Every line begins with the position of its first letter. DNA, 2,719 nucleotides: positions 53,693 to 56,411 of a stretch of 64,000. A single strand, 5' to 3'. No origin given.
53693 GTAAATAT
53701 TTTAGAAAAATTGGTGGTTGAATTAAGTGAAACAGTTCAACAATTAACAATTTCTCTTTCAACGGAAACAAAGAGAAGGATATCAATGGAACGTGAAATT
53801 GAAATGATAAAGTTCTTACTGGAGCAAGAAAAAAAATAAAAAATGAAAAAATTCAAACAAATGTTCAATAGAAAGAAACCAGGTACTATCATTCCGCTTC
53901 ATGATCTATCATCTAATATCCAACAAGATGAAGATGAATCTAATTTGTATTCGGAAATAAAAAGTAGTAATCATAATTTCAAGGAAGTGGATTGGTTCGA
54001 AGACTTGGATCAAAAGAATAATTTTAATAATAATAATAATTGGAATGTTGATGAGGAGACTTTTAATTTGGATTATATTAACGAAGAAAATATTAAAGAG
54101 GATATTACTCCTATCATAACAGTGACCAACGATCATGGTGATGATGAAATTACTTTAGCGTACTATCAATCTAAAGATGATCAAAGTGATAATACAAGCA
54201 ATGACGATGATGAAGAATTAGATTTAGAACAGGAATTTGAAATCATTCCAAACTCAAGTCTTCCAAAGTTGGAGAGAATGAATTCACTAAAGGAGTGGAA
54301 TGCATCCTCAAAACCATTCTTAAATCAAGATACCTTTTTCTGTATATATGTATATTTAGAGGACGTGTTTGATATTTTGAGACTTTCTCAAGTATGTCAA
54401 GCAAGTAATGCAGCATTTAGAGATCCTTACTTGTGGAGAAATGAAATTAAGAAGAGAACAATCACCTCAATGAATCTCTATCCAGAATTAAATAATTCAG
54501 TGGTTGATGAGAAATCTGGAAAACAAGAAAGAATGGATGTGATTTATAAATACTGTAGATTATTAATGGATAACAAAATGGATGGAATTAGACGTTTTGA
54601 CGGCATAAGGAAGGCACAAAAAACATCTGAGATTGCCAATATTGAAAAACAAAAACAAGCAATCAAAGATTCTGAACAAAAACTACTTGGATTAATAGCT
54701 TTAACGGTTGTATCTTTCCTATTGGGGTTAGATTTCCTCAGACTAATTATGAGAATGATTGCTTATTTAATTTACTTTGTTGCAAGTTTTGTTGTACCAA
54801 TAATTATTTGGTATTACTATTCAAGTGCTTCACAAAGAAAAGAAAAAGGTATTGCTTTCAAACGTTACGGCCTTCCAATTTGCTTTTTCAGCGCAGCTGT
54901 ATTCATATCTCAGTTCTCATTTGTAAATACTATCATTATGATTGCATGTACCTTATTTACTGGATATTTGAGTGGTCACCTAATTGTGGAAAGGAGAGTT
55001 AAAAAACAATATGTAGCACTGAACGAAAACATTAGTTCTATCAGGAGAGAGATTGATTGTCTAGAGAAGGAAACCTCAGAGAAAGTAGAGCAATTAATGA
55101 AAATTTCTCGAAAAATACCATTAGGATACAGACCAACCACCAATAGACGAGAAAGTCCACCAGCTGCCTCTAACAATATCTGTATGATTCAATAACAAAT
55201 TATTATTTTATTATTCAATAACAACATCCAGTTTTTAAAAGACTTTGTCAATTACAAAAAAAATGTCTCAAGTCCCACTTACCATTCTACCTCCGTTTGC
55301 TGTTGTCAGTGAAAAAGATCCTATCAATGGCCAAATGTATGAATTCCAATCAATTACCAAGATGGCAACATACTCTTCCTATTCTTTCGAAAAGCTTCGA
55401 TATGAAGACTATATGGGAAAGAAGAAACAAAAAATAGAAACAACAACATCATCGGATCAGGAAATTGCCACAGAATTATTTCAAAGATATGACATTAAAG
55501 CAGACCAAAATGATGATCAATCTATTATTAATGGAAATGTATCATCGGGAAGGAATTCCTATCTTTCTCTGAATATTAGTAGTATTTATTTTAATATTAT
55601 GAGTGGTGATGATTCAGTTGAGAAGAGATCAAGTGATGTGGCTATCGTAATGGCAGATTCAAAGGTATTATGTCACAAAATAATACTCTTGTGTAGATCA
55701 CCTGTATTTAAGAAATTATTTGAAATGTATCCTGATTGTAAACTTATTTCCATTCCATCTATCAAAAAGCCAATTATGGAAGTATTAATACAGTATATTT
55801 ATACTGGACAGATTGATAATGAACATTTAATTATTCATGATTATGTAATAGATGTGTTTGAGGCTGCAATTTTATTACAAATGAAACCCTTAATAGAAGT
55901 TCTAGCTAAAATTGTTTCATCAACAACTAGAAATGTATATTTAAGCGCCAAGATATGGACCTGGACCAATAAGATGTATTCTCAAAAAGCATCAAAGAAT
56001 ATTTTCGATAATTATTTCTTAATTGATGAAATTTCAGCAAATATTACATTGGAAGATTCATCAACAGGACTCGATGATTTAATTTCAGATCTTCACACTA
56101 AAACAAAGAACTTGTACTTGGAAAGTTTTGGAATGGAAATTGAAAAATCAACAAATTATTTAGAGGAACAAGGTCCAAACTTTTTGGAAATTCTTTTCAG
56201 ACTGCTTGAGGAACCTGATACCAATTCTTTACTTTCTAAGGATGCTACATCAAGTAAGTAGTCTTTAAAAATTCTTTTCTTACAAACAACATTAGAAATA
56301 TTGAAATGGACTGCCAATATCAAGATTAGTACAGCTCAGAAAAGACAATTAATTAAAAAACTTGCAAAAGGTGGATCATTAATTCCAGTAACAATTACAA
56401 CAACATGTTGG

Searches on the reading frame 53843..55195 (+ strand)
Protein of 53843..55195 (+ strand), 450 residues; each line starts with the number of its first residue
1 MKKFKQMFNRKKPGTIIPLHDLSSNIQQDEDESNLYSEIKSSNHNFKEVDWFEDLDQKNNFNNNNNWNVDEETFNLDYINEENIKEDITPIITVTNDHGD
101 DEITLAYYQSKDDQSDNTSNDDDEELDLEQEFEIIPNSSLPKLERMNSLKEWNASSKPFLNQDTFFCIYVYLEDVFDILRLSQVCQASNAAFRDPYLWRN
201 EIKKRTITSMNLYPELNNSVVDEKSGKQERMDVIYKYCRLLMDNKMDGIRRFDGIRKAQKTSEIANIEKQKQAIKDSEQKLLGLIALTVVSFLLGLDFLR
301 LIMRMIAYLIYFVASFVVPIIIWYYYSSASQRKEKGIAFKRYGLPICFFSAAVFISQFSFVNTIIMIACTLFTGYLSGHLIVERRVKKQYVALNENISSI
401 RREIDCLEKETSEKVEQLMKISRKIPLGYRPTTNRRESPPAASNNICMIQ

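Call 52: search_protein_families(library=pfam, proteins=[window:53843-55195:+], max_evalue=0.001)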
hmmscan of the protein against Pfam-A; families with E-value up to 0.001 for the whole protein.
window:53843-55195:+ (450 aa): 1 family
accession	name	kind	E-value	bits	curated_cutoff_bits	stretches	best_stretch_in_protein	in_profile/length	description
PF12937.12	F-box-like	-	5.5e-05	23.3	24.3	1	167-200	11-43/47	F-box-like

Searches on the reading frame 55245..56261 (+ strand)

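Call 52: search_protein_families(library=pfam, proteins=[window:55245-56261:+], max_evalue=0.001)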
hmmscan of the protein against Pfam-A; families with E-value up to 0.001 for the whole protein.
window:55245-56261:+ (338 aa): 1 family
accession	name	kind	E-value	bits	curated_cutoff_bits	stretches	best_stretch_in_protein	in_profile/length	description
PF00651.37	BTB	-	2.1e-15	57.3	20.5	1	128-224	9-106/110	BTB/POZ domain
